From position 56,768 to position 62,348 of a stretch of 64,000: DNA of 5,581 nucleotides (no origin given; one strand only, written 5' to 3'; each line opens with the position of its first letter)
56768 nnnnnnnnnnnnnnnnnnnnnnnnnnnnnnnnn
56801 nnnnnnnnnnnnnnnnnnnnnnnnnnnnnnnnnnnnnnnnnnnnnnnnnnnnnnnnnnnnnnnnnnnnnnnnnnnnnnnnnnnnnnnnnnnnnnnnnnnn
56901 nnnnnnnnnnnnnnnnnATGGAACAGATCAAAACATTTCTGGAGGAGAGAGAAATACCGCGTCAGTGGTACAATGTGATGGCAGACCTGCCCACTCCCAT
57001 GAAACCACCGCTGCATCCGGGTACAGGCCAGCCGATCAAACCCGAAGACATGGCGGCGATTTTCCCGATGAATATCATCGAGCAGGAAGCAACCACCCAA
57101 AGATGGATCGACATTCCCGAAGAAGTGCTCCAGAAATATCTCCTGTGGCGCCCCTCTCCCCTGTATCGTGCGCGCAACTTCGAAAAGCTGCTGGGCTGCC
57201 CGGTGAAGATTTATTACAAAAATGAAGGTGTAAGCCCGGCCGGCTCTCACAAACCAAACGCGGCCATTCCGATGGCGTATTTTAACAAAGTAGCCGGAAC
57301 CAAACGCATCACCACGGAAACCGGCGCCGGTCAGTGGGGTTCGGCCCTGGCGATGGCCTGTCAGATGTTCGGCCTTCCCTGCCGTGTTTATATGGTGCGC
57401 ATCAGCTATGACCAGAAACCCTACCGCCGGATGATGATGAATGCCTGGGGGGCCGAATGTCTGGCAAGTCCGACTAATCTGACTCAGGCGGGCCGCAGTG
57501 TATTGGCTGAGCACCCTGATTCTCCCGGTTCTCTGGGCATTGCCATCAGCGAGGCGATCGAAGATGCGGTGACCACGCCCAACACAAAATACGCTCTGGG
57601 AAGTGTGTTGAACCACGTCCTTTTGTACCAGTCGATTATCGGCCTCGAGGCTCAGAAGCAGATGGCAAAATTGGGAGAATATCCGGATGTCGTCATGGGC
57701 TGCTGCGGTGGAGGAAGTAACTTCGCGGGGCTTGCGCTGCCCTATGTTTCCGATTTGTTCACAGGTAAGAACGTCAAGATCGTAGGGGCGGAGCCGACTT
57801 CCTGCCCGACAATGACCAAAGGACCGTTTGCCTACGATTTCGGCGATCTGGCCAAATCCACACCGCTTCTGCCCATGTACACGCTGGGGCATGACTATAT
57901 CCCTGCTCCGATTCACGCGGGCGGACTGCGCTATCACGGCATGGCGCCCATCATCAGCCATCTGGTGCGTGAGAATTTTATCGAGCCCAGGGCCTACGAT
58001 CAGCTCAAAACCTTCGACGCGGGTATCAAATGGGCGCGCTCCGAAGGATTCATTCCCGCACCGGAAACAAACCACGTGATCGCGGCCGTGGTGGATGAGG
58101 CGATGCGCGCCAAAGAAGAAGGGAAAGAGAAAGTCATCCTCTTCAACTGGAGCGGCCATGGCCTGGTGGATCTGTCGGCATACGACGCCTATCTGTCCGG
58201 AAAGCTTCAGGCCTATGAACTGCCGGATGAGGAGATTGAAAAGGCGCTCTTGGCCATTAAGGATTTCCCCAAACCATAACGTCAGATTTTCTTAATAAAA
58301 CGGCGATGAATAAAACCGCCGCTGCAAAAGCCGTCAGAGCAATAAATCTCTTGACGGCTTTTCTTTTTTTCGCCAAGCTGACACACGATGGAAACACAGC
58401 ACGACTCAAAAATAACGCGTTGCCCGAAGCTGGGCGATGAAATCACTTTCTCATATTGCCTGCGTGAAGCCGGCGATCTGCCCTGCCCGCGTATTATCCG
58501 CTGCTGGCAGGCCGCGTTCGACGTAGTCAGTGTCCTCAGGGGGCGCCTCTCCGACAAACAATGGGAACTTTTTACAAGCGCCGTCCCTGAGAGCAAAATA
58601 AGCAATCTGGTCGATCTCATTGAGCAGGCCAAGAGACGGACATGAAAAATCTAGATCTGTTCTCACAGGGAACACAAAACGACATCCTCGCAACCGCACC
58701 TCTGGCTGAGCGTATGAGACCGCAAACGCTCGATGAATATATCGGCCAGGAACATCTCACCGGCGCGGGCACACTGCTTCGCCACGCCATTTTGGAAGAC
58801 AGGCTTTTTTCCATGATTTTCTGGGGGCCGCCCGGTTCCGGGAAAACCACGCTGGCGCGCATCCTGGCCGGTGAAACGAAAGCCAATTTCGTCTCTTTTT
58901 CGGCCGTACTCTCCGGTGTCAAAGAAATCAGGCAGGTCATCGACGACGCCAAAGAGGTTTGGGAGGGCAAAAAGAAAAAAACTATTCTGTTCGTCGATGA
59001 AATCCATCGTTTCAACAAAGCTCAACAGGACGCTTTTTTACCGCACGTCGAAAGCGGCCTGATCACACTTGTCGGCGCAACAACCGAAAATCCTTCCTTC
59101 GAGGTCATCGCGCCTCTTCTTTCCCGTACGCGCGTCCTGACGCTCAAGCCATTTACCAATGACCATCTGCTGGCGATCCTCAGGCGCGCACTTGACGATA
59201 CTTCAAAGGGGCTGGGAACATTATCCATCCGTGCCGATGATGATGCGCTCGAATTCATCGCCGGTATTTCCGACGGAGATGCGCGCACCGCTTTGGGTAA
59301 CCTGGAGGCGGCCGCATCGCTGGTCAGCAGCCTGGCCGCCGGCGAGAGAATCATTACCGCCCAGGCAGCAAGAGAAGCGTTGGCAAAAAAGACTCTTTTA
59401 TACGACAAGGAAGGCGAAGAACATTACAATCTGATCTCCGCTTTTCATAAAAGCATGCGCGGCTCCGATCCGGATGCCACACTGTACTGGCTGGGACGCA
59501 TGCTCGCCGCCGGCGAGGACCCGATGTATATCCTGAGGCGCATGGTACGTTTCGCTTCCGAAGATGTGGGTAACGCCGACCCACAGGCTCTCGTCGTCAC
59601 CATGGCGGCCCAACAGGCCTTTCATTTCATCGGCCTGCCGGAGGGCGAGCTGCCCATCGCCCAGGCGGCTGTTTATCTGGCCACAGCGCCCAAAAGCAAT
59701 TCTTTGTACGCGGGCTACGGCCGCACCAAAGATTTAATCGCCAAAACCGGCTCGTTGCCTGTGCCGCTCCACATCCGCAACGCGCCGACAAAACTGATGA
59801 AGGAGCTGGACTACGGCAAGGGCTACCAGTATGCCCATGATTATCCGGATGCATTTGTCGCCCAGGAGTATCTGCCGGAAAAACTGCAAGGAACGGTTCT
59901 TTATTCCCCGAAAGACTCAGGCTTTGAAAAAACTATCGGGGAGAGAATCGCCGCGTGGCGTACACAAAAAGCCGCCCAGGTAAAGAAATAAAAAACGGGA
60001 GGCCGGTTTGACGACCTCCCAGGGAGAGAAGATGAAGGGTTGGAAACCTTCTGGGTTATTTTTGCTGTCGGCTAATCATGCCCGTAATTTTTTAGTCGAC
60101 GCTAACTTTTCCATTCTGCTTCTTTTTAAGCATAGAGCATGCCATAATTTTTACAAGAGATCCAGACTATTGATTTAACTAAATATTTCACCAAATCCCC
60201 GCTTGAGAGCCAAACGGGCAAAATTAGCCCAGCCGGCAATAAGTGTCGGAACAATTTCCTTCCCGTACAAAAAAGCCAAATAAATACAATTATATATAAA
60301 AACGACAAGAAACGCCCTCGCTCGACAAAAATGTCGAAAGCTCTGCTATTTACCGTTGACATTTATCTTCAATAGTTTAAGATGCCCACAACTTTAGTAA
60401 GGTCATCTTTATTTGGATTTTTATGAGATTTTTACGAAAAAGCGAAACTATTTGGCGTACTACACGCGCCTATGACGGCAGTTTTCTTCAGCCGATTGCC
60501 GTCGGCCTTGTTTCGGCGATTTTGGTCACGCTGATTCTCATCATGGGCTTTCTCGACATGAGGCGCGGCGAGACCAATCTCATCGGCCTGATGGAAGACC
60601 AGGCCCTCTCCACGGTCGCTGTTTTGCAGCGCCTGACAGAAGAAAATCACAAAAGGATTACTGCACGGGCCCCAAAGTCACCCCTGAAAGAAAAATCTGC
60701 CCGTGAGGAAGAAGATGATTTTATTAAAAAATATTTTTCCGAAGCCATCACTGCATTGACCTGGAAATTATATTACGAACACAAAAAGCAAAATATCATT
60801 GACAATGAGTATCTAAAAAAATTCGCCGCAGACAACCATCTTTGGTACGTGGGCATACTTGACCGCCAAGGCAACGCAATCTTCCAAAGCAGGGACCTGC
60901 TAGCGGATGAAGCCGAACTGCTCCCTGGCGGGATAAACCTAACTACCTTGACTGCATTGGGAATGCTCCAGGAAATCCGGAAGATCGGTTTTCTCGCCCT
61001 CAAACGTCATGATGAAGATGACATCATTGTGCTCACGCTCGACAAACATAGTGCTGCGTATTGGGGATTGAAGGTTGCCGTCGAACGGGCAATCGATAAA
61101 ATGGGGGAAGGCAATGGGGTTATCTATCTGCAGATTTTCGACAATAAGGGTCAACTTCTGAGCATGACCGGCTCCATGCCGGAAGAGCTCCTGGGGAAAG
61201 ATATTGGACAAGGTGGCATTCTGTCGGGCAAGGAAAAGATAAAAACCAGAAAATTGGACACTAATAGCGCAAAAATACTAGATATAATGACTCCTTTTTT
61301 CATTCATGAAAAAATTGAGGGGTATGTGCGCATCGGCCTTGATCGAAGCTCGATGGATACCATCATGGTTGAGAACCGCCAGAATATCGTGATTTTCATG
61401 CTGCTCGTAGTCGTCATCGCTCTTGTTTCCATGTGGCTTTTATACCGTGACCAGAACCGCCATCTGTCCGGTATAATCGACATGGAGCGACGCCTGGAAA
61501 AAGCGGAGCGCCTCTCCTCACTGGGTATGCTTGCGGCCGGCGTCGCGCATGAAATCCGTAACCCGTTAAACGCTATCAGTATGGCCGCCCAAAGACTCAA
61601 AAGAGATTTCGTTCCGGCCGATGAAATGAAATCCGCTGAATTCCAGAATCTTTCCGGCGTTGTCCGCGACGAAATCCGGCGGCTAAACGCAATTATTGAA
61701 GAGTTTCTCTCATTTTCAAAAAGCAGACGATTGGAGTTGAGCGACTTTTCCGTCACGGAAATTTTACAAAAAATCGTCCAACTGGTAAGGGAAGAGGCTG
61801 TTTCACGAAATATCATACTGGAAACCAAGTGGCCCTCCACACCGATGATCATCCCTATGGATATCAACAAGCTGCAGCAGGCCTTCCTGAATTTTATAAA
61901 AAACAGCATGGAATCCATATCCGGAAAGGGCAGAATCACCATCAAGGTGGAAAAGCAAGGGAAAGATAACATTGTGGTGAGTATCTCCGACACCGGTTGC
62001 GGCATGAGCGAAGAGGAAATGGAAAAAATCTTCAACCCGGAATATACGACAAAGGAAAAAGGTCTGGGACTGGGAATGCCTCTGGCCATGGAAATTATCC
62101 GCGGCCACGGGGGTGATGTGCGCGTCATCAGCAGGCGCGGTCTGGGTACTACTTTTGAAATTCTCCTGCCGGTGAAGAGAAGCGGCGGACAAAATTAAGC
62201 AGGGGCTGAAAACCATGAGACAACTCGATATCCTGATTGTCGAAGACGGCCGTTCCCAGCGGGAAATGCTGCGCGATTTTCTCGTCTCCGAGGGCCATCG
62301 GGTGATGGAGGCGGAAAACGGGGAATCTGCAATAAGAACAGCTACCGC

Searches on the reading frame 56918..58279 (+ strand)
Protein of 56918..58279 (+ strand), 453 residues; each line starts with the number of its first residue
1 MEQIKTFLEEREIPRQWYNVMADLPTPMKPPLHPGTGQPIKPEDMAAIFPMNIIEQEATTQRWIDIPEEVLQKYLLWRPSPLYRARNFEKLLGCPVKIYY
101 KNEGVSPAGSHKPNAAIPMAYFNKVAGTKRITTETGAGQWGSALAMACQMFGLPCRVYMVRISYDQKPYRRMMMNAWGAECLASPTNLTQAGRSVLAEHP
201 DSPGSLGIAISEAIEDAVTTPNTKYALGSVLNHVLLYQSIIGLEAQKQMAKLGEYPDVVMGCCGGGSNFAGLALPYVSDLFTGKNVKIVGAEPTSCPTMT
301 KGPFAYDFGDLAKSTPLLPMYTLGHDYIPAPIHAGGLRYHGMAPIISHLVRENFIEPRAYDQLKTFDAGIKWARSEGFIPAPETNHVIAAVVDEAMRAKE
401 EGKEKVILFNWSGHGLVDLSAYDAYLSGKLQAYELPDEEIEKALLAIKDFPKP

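Call 6: search_protein_families(library=ncbifam, proteins=[window:56918-58279:+])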
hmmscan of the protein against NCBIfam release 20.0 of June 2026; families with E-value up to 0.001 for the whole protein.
window:56918-58279:+ (453 aa): 17 families
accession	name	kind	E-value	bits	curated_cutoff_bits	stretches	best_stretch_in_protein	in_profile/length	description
NF009057.0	PRK12391.1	equivalog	3.1e-217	721.4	366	1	2-440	2-440/441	TrpB-like pyridoxal phosphate-dependent enzyme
TIGR01415.1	trpB_rel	hypoth_equivalog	6.1e-189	628.1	518.85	1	13-428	1-418/419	TrpB-like pyridoxal phosphate-dependent enzyme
NF010376.0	PRK13803.1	equivalog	9.8e-44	150.2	819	1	64-427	246-596/600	bifunctional phosphoribosylanthranilate isomerase/tryptophan synthase subunit beta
TIGR00263.1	trpB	equivalog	2.3e-43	148.7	392.45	1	67-420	39-379/385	tryptophan synthase subunit beta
NF010375.0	PRK13802.1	equivalog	2.6e-29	101.9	1386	1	71-422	318-669/695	bifunctional indole-3-glycerol phosphate synthase/tryptophan synthase subunit beta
NF006094.0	PRK08246.1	subfamily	7e-09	35.5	331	1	78-196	22-132/310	serine/threonine dehydratase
NF006390.0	PRK08639.1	equivalog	3.9e-08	32.7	421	0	77-170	23-114/418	threonine ammonia-lyase IlvA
NF004996.0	PRK06381.1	equivalog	4.9e-08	32.4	266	1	80-186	16-117/319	threonine synthase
NF006050.0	PRK08197.1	equivalog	5.4e-07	28.7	303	0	81-197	82-193/406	threonine synthase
NF008735.0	PRK11761.1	equivalog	6e-07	29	413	1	95-187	26-118/296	cysteine synthase CysM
TIGR02079.1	THD1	equivalog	7.4e-07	28.3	440.55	0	236-301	152-212/410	threonine ammonia-lyase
NF005292.0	PRK06815.1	equivalog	1.7e-06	27.3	371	0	78-187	20-124/320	threonine/serine dehydratase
NF005147.0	PRK06608.1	equivalog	5.5e-06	25.4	380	0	78-185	23-126/339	serine/threonine dehydratase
TIGR01138.1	cysM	equivalog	1.5e-05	24.7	394.2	1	96-183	23-110/290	cysteine synthase B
TIGR01136.1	cysKM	subfamily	2.7e-05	23.7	344.15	1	93-191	18-116/299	cysteine synthase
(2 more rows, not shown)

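Call 7: search_protein_families(library=pfam, proteins=[window:56918-58279:+])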
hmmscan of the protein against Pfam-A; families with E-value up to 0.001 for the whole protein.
window:56918-58279:+ (453 aa): 1 family
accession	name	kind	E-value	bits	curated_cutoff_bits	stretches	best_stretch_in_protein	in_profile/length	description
PF00291.31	PALP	-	2.5e-37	129.2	35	1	77-409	5-291/295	Pyridoxal-phosphate dependent enzyme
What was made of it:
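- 56918..58279 (+): trpB2, a TrpB-like PLP-dependent enzyme of 453 aa. This is the regulated gene. NCBIfam PRK12391 at 721 bits, TIGR01415 at 628 bits, Pfam PALP (calls 6, 7).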

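Call 10: find_related_loci(query=window:56918-58279:+, collection=genome_contigs, flank=4000)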
Query window:56918-58279:+ (453 aa) in genome_contigs; peptide patterns used: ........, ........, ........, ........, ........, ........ (x = any residue, [..] = any of these).
599 stretches matched a pattern (row limit reached: there are more); 563 encode a relative of the query (tblastn E <= 1e-3); the best 80 are kept; 79 distinct loci.
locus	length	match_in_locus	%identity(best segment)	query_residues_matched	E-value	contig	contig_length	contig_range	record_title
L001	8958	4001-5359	87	1-453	0e+0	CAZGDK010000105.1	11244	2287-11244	MAG TPA_asm: uncultured Smithella sp. isolate SRP263991_co7_550 genome assembly, contig: NODE_11500_length_11244_cov_11.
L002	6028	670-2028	87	1-453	0e+0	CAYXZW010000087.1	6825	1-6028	MAG TPA_asm: uncultured Smithella sp. isolate SRP302447_co2_126 genome assembly, contig: NODE_31472_length_6825_cov_15.5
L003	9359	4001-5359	86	1-453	0e+0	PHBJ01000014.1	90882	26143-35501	MAG: Deltaproteobacteria bacterium HGW-Deltaproteobacteria-13 08E140C01_z5_2013_Ig3399_v2_scaffold_425, whole genome sho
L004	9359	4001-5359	87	1-453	0e+0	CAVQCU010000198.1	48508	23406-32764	MAG: uncultured delta proteobacterium isolate MFD02138.bin.2.50 genome assembly, contig: contig_6549, whole genome shotg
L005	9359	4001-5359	85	1-453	0e+0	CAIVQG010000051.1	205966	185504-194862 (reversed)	MAG: uncultured delta proteobacterium isolate AlinenLipids_bin-4002 genome assembly, contig: bin-4002:51/83, whole genom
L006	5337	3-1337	88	9-453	0e+0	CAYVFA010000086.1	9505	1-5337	MAG TPA_asm: uncultured Smithella sp. isolate binchicken_co154_694 genome assembly, contig: NODE_14791_length_9505_cov_1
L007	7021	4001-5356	86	1-452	0e+0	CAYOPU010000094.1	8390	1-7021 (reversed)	MAG TPA_asm: uncultured Smithella sp. isolate binchicken_co79_433 genome assembly, contig: NODE_12274_length_8390_cov_12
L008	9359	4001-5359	86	1-453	0e+0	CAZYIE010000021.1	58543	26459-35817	MAG TPA_asm: uncultured Smithella sp. isolate binchicken_co113_249 genome assembly, contig: NODE_571_length_58543_cov_4.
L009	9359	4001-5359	85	1-453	0e+0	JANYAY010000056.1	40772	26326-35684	MAG: Deltaproteobacteria bacterium isolate GL140_5_metabat_391 GL140_5_k141_2692797, whole genome shotgun sequence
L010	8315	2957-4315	85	1-453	0e+0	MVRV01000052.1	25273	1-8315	MAG: Smithella sp. PtaU1.Bin162 A4E71_contig000052, whole genome shotgun sequence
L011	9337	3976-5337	84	1-453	0e+0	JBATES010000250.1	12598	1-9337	MAG: Smithella sp. isolate MFD10098_ilm_asm_bin11 k127_18142, whole genome shotgun sequence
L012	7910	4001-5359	80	1-453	0e+0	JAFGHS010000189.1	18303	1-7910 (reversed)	MAG: Deltaproteobacteria bacterium isolate Zod_Metabat.153 k87_14716817, whole genome shotgun sequence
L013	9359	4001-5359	79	1-453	0e+0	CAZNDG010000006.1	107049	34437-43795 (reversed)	MAG TPA_asm: uncultured Syntrophus sp. isolate binchicken_co27_459 genome assembly, contig: NODE_264_length_107049_cov_1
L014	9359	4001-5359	78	1-453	0e+0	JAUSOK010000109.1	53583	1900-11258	MAG: Syntrophales bacterium isolate E21_concoct.bin.66_sub E21_k141_166706, whole genome shotgun sequence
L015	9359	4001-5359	78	1-453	0e+0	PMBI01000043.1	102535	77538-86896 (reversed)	MAG: Syntrophaceae bacterium isolate fen_1145 73.20120700_E3M.73_contig_80487, whole genome shotgun sequence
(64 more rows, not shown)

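Call 64: find_encoding_contigs(protein=window:56918-58279:+, flank=1000, max_places=3)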
Protein window:56918-58279:+ (453 aa): 22 contigs read that carry it; 3 places shown.
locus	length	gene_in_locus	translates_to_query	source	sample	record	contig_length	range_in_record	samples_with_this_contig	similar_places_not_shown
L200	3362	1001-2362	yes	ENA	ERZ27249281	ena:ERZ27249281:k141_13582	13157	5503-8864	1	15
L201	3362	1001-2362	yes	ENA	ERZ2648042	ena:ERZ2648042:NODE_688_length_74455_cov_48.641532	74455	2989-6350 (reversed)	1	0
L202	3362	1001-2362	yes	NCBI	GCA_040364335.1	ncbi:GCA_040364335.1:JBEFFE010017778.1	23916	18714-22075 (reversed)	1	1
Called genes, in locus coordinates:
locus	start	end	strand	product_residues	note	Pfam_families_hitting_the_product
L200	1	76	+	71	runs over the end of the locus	-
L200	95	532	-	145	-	PF00571:CBS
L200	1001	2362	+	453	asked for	PF00291:PALP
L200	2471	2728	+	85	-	-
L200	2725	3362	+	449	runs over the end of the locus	PF05496:RuvB_N, PF20720:nSTAND3 (weak), PF00004:AAA, PF16193:AAA_assoc_2, PF12002:MgsA_C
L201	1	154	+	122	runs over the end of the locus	-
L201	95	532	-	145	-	PF00571:CBS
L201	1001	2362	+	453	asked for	PF00291:PALP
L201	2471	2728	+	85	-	-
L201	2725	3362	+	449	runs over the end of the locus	PF05496:RuvB_N, PF20720:nSTAND3 (weak), PF00004:AAA, PF16193:AAA_assoc_2, PF12002:MgsA_C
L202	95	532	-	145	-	PF00571:CBS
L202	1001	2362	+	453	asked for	PF00291:PALP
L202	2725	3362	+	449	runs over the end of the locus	PF05496:RuvB_N, PF20720:nSTAND3 (weak), PF00004:AAA, PF16193:AAA_assoc_2, PF12002:MgsA_C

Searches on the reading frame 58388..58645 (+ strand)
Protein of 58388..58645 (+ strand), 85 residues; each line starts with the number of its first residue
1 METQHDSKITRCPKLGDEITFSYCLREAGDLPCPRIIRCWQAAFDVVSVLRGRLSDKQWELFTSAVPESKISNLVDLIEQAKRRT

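Call 61: search_protein_families(library=pfam, proteins=[window:58388-58645:+], max_evalue=0.01)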
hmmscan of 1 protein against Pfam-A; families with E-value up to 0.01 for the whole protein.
window:58388-58645:+ (85 aa): 0 families
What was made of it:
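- Tried and rejected: Small ORF: Pfam finds nothing for the 85-aa ORF downstream (call 61).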

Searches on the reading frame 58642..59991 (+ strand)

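Call 6: search_protein_families(library=ncbifam, proteins=[window:58642-59991:+])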
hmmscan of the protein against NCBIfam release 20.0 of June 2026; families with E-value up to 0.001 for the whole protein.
window:58642-59991:+ (449 aa): 66 families (the best 25 are shown)
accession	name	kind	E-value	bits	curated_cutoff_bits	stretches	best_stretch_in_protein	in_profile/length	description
NF009881.0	PRK13341.1-2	equivalog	1.1e-164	549.2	651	1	4-446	1-441/736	AAA family ATPase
NF009883.0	PRK13341.1-4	equivalog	1.1e-144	483.1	668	1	3-446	3-441/729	AAA family ATPase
NF009882.0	PRK13341.1-3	equivalog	7e-115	384.8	1197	1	5-443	4-440/734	AAA family ATPase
NF009880.0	PRK13341.1-1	equivalog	4.2e-101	339.1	891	1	18-438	5-404/599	AAA family ATPase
NF011289.0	PRK14700.1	equivalog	4.1e-64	216.6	570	1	133-438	1-293/300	recombination factor protein RarA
NF000868.0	PRK00080.1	equivalog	4.6e-20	71.8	282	1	22-137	16-127/330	Holliday junction branch migration DNA helicase RuvB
TIGR02397.1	dnaX_nterm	equivalog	5.1e-20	72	250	2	20-76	3-57/355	DNA polymerase III subunit gamma/tau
NF001679.0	PRK00440.1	equivalog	1.9e-18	66.6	303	1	21-233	8-217/322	replication factor C small subunit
TIGR00635.1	ruvB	equivalog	2.6e-17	62.8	299.05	1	28-137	1-106/305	Holliday junction branch migration DNA helicase RuvB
NF004046.1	PRK05563.1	equivalog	9.4e-16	57.8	400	2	91-230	98-229/567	DNA polymerase III subunit gamma/tau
NF005171.0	PRK06645.1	equivalog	2.1e-15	56.2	614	2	90-242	109-250/509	DNA polymerase III subunits gamma and tau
NF011531.0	PRK14971.1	equivalog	5.2e-14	52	685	2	22-76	8-60/614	DNA polymerase III subunit gamma/tau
NF011523.0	PRK14962.1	equivalog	5.5e-14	51.8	576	2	23-77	6-58/474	DNA polymerase III subunits gamma and tau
NF006585.0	PRK09111.1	equivalog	1.2e-13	50.6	604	2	91-305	128-318/616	DNA polymerase III subunit gamma/tau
NF004549.0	PRK05896.1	equivalog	1.9e-13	50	578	2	24-76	9-59/642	DNA polymerase III subunits gamma and tau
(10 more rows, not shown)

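Call 7: search_protein_families(library=pfam, proteins=[window:58642-59991:+])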
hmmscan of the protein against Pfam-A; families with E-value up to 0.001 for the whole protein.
window:58642-59991:+ (449 aa): 13 families
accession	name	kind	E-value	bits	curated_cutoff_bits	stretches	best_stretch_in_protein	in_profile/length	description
PF12002.13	MgsA_C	-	2.3e-69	233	27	1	274-439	1-166/167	MgsA AAA+ ATPase C terminal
PF16193.11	AAA_assoc_2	-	1.1e-25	90.1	34.3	1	195-273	4-81/81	AAA C-terminal domain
PF00004.35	AAA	-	3.4e-16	60.3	21.2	1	58-163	1-123/131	ATPase family associated with various cellular activities (AAA)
PF05496.18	RuvB_N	-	3.5e-15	56.6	27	1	25-143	1-115/159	Holliday junction DNA helicase RuvB P-loop domain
PF20720.3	nSTAND3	-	1.4e-06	28.5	27.2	1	59-121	21-74/155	Novel STAND NTPase 3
PF13173.12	AAA_14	-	8e-05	23.1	27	1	59-172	6-124/129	AAA domain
PF07728.20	AAA_5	-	8.1e-05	23.1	22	1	58-139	2-93/139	AAA domain (dynein-related subfamily)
PF13207.12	AAA_17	-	0.0001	23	27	1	62-121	2-61/136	AAA domain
PF01078.27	Mg_chelatase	-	0.00016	21.6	20.3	0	57-76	24-43/207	Magnesium chelatase, subunit ChlI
PF13671.12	AAA_33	-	0.00044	21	27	1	59-95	3-39/143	AAA domain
PF13401.12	AAA_22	-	0.00078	20.2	27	0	58-105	8-59/130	AAA domain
PF00910.28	RNA_helicase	-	0.00097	20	21.5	0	59-134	2-65/105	RNA helicase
PF13238.12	AAA_18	-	0.00099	20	29.4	0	61-121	4-66/128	AAA domain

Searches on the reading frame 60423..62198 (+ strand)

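Call 6: search_protein_families(library=ncbifam, proteins=[window:60423-62198:+])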
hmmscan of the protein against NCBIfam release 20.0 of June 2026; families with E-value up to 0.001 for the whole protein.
window:60423-62198:+ (591 aa): 76 families (the best 25 are shown)
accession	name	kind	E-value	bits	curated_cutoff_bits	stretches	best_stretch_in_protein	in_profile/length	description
NF008468.0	PRK11360.1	equivalog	4e-71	240.2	646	2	353-589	382-613/616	two-component system sensor histidine kinase AtoS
NF007688.0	PRK10364.1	equivalog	4.1e-59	200.5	479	1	301-585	175-452/460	two-component system sensor histidine kinase ZraS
NF010411.0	PRK13837.1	equivalog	1.9e-43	148.6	647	1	353-586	436-677/828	two-component system VirA-like sensor kinase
NF053867.1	SprKinKinDBac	equivalog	3.2e-43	147.9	775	1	317-586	238-499/500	sporulation kinase KinD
NF052574.1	HisKinEspCMyxo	equivalog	3.4e-36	124.7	1200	1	346-584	396-637/785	serine histidine kinase EspC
NF006800.0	PRK09303.1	equivalog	6.1e-33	114.3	342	1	361-587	145-380/383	histidine kinase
NF047497.1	HK_LIC_12097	equivalog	7.4e-33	113.8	500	1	361-584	144-366/367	LIC_12097 family sensor histidine kinase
NF046044.1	PnpS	equivalog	2.5e-32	112.4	400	1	371-583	174-390/390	two-component system histidine kinase PnpS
NF038348.1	T2SS_HK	subfamily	8.3e-30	103.7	450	2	391-585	387-574/574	histidine kinase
NF008312.0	PRK11100.1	equivalog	1.4e-27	96.7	356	1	372-584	261-474/477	two-component system sensor histidine kinase CreC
NF046020.1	HisKinCckABruc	equivalog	4e-27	94.4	1000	1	354-584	467-707/868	cell cycle histidine kinase CckA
NF033092.0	HK_WalK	equivalog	2.7e-26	92.3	725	1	278-584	283-594/594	cell wall metabolism sensor histidine kinase WalK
NF047466.1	hybrid_RR_LvrB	exception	5.3e-26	91.7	500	1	353-584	138-376/377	hybrid histidine kinase/response regulator LvrB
TIGR02916.1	PEP_his_kin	equivalog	6.4e-26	91.1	300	1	355-583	463-679/679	XrtA/PEP-CTERM system histidine kinase PrsK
NF041735.1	hist_kin_RppB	equivalog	6.9e-26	91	400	1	233-583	102-438/438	two-component system sensor histidine kinase RppB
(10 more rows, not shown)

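Call 7: search_protein_families(library=pfam, proteins=[window:60423-62198:+])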
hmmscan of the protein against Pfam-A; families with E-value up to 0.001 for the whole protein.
window:60423-62198:+ (591 aa): 3 families
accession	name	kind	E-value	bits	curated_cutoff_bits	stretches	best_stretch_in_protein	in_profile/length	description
PF02518.31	HATPase_c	-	1.6e-23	83.7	26.4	1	480-585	2-110/111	Histidine kinase-, DNA gyrase B-, and HSP90-like ATPase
PF00512.31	HisKA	-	2.5e-14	53.5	26.9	1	368-434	3-63/66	His Kinase A (phospho-acceptor) domain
PF13589.12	HATPase_c_3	-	3.4e-06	27.6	25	1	484-546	3-63/137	Histidine kinase-, DNA gyrase B-, and HSP90-like ATPase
